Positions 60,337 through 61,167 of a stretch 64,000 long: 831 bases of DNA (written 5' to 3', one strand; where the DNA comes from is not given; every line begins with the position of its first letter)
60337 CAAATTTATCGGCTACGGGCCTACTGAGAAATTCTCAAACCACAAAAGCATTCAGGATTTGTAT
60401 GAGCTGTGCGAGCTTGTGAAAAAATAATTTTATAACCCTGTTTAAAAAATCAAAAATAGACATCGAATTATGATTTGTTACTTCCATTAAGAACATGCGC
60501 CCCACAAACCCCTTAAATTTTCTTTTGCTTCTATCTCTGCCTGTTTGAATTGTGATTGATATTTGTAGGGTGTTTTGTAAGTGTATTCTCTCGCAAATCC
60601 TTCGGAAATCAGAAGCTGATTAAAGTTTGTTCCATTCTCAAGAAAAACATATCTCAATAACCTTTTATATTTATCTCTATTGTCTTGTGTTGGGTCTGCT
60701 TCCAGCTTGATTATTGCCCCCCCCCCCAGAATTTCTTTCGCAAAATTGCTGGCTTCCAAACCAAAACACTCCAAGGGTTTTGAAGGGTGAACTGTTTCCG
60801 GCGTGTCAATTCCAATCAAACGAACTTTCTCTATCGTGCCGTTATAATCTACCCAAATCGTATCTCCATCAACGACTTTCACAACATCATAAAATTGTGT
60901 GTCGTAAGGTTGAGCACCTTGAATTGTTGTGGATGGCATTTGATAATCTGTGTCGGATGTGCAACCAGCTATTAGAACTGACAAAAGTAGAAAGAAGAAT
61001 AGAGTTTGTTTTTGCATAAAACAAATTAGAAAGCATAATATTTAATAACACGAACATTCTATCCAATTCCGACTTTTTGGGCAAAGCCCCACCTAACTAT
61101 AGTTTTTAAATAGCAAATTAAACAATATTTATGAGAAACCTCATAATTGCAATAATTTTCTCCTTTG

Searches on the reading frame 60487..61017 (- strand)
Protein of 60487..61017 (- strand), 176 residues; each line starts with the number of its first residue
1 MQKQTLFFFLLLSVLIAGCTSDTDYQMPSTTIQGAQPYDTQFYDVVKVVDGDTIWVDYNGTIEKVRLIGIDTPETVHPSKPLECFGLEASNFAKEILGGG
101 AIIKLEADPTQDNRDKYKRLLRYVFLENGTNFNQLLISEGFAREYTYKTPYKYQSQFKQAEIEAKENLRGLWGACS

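Call 45: find_encoding_contigs(protein=window:60487-61017:-, flank=10000, max_places=2)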
Protein window:60487-61017:- (176 aa): 23 contigs read that carry it; 2 places shown.
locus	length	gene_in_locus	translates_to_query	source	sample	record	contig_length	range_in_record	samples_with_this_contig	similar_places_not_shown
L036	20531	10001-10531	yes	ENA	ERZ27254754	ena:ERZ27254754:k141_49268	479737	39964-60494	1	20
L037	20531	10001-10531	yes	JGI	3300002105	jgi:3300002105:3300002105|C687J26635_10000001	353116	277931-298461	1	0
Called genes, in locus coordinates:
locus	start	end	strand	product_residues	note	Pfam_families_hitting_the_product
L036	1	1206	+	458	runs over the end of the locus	PF18195:GatD_N, PF00710:Asparaginase, PF17763:Asparaginase_C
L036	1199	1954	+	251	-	PF23441:SDR (faint), PF00106:adh_short, PF01370:Epimerase (faint), PF08659:KR, PF13561:adh_short_C2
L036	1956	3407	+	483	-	PF02934:GatB_N, PF02637:GatB_Yqey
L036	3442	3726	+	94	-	-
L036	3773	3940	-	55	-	PF01246:Ribosomal_L24e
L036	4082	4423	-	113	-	PF01200:Ribosomal_S28e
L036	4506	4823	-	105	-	PF01248:Ribosomal_L7Ae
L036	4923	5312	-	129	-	PF01842:ACT (faint), PF13291:ACT_4 (faint), PF19571:ACT_8 (weak), PF22629:ACT_AHAS_ss (faint)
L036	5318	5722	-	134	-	PF01842:ACT (faint), PF13291:ACT_4 (faint), PF13840:ACT_7 (faint), PF22190:TTHA0829-like_ACT (faint), PF22629:ACT_AHAS_ss (faint), PF22468:ACT_9 (faint)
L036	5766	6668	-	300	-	PF26553:PDDEXK_19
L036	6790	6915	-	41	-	-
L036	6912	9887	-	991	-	-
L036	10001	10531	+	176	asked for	PF00565:SNase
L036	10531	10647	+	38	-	-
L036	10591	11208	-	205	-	PF00702:Hydrolase, PF12710:HAD, PF13419:HAD_2, PF13242:Hydrolase_like (weak)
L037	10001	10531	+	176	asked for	PF00565:SNase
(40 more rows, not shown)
